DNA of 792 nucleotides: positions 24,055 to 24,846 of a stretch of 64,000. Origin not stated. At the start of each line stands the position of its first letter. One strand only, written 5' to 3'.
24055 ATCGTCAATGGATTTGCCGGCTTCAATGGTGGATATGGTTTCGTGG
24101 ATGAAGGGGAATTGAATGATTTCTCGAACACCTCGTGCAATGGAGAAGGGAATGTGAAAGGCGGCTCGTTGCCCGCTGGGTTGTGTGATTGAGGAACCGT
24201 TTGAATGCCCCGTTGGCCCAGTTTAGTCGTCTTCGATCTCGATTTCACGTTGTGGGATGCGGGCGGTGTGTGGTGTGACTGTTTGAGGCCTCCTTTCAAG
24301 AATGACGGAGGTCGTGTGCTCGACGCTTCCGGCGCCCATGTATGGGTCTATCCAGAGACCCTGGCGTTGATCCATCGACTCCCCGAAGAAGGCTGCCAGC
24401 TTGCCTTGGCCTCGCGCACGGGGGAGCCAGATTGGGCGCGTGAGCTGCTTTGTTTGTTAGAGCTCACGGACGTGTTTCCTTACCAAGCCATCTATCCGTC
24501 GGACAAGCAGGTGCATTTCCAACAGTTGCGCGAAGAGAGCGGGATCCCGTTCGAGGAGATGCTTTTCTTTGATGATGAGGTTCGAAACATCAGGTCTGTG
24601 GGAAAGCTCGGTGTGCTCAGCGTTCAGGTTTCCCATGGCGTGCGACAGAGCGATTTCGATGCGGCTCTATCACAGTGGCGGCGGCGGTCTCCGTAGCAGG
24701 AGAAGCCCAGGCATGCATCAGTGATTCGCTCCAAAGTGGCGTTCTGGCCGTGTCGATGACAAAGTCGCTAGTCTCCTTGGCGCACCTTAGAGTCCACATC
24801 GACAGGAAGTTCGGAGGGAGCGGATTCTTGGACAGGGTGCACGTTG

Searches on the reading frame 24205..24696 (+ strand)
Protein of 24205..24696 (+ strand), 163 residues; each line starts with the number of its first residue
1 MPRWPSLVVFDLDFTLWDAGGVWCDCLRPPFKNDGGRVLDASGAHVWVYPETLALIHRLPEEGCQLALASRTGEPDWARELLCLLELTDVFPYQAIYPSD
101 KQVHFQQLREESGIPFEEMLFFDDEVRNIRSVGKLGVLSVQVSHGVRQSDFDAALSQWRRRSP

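Call 20: search_protein_families(library=pfam, proteins=[window:24205-24696:+], max_evalue=0.001)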
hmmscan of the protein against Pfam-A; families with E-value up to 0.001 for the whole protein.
window:24205-24696:+ (163 aa): 3 families
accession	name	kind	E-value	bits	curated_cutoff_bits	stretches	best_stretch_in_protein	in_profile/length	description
PF12689.13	Acid_PPase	-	5.9e-42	143.8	27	1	4-161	2-169/169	Acid Phosphatase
PF00702.32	Hydrolase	-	2e-05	25.5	26.4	1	48-131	99-186/191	haloacid dehalogenase-like hydrolase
PF13419.12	HAD_2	-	0.00052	20.6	23.8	0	45-140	77-176/178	Haloacid dehalogenase-like hydrolase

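Call 81: search_protein_families(library=padloc, proteins=[window:24205-24696:+], max_evalue=0.001)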
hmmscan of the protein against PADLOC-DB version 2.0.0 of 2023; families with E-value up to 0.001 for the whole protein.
window:24205-24696:+ (163 aa): 0 families
